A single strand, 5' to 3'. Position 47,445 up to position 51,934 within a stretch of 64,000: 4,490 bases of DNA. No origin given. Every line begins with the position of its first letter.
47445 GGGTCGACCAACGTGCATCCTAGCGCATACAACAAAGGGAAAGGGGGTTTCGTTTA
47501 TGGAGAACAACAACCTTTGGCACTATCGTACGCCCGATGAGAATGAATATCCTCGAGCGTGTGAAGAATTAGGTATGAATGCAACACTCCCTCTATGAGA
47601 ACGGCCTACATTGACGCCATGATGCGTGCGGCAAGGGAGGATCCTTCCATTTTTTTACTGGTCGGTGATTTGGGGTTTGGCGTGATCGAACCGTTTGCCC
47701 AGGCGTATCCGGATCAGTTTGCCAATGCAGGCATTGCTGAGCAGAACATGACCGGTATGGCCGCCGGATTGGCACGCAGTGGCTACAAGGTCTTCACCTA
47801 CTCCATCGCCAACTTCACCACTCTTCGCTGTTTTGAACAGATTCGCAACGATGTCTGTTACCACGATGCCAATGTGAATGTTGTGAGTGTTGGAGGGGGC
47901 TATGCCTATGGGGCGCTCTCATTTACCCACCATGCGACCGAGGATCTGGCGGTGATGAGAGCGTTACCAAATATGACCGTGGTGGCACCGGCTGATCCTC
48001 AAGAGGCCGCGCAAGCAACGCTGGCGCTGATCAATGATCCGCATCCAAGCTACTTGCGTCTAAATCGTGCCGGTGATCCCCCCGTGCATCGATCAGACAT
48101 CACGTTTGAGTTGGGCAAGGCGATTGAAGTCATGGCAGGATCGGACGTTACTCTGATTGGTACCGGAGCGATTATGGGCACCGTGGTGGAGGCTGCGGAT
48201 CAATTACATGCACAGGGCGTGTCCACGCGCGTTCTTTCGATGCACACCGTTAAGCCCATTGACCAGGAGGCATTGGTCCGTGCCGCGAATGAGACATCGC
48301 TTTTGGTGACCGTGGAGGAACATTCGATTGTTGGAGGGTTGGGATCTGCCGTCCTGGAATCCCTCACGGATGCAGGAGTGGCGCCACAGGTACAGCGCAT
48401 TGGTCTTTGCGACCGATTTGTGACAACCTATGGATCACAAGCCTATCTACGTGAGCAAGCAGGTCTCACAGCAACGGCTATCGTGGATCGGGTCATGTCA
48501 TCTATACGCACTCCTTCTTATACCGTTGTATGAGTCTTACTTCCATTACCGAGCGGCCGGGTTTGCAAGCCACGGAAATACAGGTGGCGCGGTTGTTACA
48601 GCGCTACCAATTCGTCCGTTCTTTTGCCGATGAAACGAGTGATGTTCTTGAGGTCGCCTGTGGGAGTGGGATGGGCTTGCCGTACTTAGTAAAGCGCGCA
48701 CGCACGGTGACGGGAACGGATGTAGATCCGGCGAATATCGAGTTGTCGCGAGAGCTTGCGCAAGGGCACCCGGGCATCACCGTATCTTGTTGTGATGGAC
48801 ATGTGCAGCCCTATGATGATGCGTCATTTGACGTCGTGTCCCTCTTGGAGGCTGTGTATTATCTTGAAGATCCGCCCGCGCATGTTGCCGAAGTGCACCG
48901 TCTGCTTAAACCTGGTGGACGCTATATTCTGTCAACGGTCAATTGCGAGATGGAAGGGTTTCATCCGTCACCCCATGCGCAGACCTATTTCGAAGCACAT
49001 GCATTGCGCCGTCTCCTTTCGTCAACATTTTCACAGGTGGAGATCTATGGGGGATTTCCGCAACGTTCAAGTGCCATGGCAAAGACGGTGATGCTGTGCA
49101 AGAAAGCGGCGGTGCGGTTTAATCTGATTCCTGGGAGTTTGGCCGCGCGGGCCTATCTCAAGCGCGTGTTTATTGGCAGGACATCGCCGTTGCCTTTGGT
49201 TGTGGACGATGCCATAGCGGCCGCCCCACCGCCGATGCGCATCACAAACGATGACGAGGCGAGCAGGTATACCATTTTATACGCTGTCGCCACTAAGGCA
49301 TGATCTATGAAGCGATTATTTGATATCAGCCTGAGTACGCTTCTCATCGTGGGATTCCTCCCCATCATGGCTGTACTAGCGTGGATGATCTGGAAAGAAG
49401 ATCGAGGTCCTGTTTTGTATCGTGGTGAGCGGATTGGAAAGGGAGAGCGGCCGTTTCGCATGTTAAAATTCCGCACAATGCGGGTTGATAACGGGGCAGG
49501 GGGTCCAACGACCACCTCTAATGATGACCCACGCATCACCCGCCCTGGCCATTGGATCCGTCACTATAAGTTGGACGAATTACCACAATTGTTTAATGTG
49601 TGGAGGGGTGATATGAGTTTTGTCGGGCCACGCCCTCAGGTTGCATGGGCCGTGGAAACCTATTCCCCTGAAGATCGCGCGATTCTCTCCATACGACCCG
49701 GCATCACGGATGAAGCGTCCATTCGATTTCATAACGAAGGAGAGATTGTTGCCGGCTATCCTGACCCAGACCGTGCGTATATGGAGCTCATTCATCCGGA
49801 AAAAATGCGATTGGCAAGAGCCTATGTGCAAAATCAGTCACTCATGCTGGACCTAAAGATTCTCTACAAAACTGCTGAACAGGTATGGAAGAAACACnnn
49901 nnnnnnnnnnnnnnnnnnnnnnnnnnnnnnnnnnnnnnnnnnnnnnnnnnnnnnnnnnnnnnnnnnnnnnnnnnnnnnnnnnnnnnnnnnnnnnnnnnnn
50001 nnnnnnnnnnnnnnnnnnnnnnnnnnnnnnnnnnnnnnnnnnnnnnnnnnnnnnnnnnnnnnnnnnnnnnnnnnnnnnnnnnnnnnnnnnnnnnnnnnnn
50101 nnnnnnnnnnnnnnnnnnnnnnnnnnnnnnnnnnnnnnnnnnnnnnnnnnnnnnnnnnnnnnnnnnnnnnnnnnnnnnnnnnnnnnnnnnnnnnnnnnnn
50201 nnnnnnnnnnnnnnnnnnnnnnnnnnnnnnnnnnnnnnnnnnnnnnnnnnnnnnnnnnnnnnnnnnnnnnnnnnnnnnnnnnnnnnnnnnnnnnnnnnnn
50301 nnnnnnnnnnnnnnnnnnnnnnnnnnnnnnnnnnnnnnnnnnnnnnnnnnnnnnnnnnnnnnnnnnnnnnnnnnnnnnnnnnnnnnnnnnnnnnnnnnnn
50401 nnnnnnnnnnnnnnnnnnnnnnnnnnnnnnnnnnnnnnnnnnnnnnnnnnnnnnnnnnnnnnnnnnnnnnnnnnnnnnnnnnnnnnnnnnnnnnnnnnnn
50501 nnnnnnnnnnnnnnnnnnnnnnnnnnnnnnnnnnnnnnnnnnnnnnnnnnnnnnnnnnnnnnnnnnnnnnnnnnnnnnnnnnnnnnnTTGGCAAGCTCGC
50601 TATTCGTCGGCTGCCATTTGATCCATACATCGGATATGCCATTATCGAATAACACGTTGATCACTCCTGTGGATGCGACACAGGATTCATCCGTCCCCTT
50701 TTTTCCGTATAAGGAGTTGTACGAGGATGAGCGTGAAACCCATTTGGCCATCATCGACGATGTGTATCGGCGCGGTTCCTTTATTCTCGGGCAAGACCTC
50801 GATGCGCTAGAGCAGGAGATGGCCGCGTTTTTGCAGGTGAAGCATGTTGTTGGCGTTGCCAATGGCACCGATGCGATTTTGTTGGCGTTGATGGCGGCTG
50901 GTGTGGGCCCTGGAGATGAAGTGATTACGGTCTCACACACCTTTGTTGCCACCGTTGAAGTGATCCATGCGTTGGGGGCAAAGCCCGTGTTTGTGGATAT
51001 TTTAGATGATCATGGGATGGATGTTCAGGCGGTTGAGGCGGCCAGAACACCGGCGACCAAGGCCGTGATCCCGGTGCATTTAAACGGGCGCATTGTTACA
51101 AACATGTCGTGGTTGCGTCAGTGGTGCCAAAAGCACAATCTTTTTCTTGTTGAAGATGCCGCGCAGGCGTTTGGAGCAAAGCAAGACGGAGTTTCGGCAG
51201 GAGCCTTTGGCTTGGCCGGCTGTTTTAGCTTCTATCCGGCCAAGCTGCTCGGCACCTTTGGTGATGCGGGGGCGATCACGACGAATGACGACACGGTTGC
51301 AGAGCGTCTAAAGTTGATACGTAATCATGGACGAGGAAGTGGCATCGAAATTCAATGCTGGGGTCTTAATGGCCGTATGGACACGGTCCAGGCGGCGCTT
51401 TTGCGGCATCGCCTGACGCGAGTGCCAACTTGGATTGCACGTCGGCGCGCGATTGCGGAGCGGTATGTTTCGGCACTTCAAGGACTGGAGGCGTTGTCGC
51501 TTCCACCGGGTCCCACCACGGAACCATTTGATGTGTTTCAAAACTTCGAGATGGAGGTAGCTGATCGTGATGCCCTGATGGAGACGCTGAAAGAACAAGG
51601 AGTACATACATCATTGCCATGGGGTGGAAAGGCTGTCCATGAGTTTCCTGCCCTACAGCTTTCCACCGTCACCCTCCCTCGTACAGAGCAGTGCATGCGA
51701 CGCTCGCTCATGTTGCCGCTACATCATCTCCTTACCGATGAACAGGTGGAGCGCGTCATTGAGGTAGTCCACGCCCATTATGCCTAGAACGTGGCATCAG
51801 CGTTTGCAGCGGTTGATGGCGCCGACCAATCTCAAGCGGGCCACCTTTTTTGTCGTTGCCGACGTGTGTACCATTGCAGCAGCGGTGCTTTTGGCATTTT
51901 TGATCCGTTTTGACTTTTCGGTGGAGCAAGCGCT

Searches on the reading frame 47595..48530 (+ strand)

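Call 82: search_protein_families(library=ncbifam, proteins=[window:47595-48530:+], max_evalue=1e-8)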
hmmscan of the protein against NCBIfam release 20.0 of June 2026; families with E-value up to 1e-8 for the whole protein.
window:47595-48530:+ (312 aa): 9 families
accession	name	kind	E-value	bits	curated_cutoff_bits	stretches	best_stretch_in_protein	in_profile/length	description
NF004559.0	PRK05899.2-5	equivalog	3.9e-58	197.2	488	1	2-305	321-625/627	transketolase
TIGR00204.1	dxs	equivalog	1.8e-47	162.2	465.95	1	4-304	315-615/616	1-deoxy-D-xylulose-5-phosphate synthase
NF003933.0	PRK05444.2-2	equivalog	1.2e-35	123.2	395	1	31-302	326-603/606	1-deoxy-D-xylulose-5-phosphate synthase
NF008968.0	PRK12315.1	subfamily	5.4e-31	107.5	510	1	28-304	310-581/582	1-deoxy-D-xylulose-5-phosphate synthase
NF004556.0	PRK05899.2-2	equivalog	6.3e-30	104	575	1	31-303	361-637/639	transketolase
NF006667.0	PRK09212.1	subfamily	4.4e-20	71.8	321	1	2-258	7-277/327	pyruvate dehydrogenase complex E1 component subunit beta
NF008854.0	PRK11892.1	equivalog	8.2e-18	64.3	454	1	2-258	145-416/464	pyruvate dehydrogenase complex E1 component subunit beta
TIGR00232.1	tktlase_bact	equivalog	1.6e-17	63.1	682.25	1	40-224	396-582/654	transketolase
NF004558.0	PRK05899.2-4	equivalog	2.1e-11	43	788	1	36-244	387-600/651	transketolase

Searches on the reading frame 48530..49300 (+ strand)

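Call 82: search_protein_families(library=ncbifam, proteins=[window:48530-49300:+], max_evalue=1e-8)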
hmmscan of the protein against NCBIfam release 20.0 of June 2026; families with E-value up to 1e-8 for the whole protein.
window:48530-49300:+ (257 aa): 5 families
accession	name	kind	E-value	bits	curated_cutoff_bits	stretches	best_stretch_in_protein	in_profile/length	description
NF045823.1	PthPhpthDimycoMt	equivalog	4.1e-15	55.7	300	1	23-137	53-169/256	phthiotriol/phenolphthiotriol dimycocerosates methyltransferase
NF045825.1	FAmtase_mtf2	equivalog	3.7e-14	52.5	400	1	24-187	46-206/248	fatty-acid O-methyltransferase Mtf2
NF045667.1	MTase_DVU1556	equivalog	2.6e-13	49.9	155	1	21-146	13-131/213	DVU_1556 family methyltransferase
TIGR01983.1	UbiG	equivalog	4e-11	42.7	102.95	1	36-144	50-161/228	bifunctional 2-polyprenyl-6-hydroxyphenol methylase/3-demethylubiquinol 3-O-methyltransferase UbiG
TIGR02072.1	BioC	equivalog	5.3e-11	42.8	184.95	1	21-172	22-176/244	malonyl-ACP O-methyltransferase BioC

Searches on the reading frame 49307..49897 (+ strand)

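Call 82: search_protein_families(library=ncbifam, proteins=[window:49307-49897:+], max_evalue=1e-8)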
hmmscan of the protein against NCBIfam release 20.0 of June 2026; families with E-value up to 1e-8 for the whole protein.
window:49307-49897:+ (197 aa): 10 families
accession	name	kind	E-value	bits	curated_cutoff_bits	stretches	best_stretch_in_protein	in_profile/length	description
TIGR03025.1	EPS_sugtrans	subfamily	7.8e-64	216.5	295.55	1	1-196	257-441/445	exopolysaccharide biosynthesis polyprenyl glycosylphosphotransferase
TIGR03023.1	WcaJ_sugtrans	equivalog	1.9e-49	169.2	410.75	1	1-196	262-449/453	undecaprenyl-phosphate glucose phosphotransferase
TIGR03013.1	EpsB_2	subfamily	1.5e-46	159.4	393.35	1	1-193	254-436/443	TIGR03013 family XrtA/PEP-CTERM system glycosyltransferase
TIGR03022.1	WbaP_sugtrans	subfamily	1e-43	150.3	403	2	73-134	345-406/456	undecaprenyl-phosphate galactose phosphotransferase WbaP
NF052601.1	undeca_RfbP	equivalog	2.1e-37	128.7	330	2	72-191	130-233/244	undecaprenyl-phosphate galactose phosphotransferase family protein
NF041877.1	EPS_EpsZ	equivalog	7.5e-36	123.7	800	1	1-135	265-410/459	exopolysaccharide biosynthesis polyisoprenyl-phosphate hexose-1-phosphate transferase EpsZ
NF007518.0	PRK10124.1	equivalog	3.7e-27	95.2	684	1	1-189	273-453/464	undecaprenyl-phosphate glucose phosphotransferase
NF050817.1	PolSacchBiosHfsE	equivalog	2.1e-24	86.1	750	1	2-187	272-453/467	polysaccharide biosynthesis protein HfsE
NF011751.0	PRK15204.1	equivalog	6.8e-24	84.3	907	1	72-195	364-471/476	undecaprenyl-phosphate galactose phosphotransferase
NF045514.1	glycotran_HepC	equivalog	3.5e-22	78.8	140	1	1-110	116-211/220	heterocyst development glycosyltransferase HepC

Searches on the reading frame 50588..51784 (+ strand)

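Call 82: search_protein_families(library=ncbifam, proteins=[window:50588-51784:+], max_evalue=1e-8)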
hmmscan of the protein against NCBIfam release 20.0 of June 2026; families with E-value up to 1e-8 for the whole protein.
window:50588-51784:+ (399 aa): 7 families
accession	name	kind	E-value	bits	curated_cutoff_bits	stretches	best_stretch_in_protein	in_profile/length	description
TIGR03588.1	PseC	equivalog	2.3e-61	207.8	423.5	1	54-395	15-377/380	UDP-4-amino-4,6-dideoxy-N-acetyl-beta-L-altrosamine transaminase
NF008658.2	PRK11658.1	equivalog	2.5e-55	187.7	631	1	50-395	14-374/379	UDP-4-amino-4-deoxy-L-arabinose aminotransferase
TIGR04181.1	NHT_00031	hypoth_equivalog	6.7e-51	173.2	420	1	68-377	29-357/359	LegC family aminotransferase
NF008687.0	PRK11706.1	equivalog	1e-47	162.7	375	1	74-397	36-373/375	dTDP-4-amino-4,6-dideoxygalactose transaminase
TIGR04427.1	PLP_DesI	equivalog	7e-47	160.4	650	1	73-395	56-380/390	dTDP-4-dehydro-6-deoxyglucose aminotransferase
NF011936.0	PRK15407.1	equivalog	1.1e-42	146.2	423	1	67-250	63-253/440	lipopolysaccharide biosynthesis protein RfbH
TIGR02379.1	ECA_wecE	subfamily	2.9e-35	121.7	434.85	1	83-396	45-373/376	dTDP-4-amino-4,6-dideoxy-D-glucose transaminase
